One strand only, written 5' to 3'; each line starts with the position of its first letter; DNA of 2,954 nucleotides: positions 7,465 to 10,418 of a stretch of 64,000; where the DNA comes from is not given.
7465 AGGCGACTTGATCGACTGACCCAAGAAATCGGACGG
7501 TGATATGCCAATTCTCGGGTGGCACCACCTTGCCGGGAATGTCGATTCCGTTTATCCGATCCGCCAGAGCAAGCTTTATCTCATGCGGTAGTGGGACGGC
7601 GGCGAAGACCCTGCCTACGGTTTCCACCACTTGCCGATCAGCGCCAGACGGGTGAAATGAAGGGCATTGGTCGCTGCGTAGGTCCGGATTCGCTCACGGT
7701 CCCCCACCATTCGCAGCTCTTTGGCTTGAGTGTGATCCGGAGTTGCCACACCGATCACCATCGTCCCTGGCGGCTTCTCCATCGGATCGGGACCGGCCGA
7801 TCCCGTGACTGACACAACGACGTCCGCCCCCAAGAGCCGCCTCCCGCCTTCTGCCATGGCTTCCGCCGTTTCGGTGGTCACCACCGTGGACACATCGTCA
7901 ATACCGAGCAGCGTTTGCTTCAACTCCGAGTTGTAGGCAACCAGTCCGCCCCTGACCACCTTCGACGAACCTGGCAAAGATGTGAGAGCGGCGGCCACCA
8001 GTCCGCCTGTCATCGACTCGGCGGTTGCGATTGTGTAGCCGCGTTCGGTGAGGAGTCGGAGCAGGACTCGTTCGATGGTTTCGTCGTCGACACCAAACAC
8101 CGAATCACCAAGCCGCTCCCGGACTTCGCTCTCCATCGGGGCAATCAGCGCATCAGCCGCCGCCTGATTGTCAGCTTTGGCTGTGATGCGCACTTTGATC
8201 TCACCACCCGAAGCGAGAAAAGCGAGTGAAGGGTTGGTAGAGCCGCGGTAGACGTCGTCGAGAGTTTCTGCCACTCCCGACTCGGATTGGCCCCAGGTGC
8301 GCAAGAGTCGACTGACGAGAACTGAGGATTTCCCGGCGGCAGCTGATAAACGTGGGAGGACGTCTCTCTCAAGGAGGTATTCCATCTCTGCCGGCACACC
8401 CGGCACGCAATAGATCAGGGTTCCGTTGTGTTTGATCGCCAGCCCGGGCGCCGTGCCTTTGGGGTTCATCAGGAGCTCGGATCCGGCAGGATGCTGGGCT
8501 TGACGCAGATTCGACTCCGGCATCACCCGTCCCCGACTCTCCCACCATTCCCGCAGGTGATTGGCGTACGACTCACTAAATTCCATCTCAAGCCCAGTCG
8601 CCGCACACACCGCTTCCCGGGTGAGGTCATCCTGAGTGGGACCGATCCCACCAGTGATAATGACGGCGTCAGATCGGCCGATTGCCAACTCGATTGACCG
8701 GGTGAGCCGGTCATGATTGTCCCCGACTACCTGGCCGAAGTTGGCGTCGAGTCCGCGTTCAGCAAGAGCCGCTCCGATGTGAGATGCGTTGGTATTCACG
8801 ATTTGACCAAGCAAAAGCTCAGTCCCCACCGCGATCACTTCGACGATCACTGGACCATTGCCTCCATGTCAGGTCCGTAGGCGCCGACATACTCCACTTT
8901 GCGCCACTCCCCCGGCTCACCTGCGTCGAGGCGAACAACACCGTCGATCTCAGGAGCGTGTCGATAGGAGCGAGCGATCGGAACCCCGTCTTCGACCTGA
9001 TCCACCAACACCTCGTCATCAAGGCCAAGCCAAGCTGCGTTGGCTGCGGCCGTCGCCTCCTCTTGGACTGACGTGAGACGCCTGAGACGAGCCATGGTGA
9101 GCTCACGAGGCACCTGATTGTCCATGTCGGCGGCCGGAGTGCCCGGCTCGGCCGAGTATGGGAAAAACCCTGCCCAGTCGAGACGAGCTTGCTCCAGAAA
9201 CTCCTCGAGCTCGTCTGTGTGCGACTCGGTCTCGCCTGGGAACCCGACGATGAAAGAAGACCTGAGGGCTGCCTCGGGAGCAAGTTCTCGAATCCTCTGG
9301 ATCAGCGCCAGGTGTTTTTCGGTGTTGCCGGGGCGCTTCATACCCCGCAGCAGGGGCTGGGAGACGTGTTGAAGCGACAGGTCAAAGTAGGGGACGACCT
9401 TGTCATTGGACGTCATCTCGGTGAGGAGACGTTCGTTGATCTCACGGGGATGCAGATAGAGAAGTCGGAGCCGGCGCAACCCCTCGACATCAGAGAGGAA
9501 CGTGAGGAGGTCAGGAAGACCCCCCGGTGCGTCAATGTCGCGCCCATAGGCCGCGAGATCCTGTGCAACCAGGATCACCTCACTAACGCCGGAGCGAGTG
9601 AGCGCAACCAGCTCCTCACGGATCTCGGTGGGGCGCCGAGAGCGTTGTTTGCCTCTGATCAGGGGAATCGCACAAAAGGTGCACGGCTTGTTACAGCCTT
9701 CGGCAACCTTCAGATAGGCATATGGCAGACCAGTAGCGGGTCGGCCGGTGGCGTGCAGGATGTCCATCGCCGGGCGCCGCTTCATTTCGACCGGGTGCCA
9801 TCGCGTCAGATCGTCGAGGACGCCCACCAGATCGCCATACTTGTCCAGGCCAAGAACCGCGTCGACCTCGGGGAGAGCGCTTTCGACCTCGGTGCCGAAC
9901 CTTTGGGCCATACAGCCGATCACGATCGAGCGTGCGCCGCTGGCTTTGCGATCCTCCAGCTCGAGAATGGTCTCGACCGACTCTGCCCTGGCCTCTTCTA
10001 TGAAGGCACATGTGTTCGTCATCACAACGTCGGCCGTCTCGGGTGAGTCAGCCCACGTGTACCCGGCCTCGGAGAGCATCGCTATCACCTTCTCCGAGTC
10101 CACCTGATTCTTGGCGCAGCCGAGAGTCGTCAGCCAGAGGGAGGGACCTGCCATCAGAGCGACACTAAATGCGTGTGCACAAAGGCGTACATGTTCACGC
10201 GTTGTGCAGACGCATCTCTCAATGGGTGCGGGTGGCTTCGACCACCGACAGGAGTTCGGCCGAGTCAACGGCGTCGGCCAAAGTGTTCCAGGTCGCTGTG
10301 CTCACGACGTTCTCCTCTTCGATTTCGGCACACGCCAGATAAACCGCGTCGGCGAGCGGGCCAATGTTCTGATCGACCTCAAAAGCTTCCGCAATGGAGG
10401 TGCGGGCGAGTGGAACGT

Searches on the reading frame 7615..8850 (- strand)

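Call 72: search_protein_families(library=pfam, proteins=[window:7615-8850:-], max_evalue=0.00001)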
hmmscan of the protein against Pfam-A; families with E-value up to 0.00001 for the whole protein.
window:7615-8850:- (411 aa): 3 families
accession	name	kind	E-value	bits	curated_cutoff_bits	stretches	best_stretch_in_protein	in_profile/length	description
PF02464.23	CinA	-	1.6e-43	148.4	23.5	1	257-401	2-152/155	Competence-damaged protein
PF00994.29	MoCF_biosynth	-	4.6e-31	107.9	26.6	1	4-169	1-143/144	Probable molybdopterin binding domain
PF18146.6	CinA_KH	-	1.9e-24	86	27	1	180-253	1-73/73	Damage-inducible protein CinA KH domain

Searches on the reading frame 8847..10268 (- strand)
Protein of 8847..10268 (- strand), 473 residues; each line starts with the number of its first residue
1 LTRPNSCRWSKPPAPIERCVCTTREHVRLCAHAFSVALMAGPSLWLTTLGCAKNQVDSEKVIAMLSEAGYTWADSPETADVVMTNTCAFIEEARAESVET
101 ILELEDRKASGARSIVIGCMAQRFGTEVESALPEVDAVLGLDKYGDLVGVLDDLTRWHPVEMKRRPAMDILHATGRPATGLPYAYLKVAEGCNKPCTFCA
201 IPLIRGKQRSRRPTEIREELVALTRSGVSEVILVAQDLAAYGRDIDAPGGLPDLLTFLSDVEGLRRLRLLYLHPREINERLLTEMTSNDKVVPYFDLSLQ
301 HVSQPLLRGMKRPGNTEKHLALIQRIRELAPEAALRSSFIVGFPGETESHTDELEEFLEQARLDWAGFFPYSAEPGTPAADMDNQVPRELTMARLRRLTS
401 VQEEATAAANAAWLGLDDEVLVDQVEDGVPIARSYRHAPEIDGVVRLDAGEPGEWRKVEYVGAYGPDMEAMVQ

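Call 72: search_protein_families(library=pfam, proteins=[window:8847-10268:-], max_evalue=0.00001)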
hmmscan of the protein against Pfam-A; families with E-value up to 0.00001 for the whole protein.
window:8847-10268:- (473 aa): 3 families
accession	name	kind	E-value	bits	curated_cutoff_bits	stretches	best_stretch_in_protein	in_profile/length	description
PF00919.26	UPF0004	-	3.8e-26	91.4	27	1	45-140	3-98/98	Uncharacterized protein family UPF0004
PF04055.27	Radical_SAM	-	1.8e-17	64.4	29.5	1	188-358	3-166/166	Radical SAM superfamily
PF18693.7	TRAM_2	-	2.7e-10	40.7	27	1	419-470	6-60/63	TRAM domain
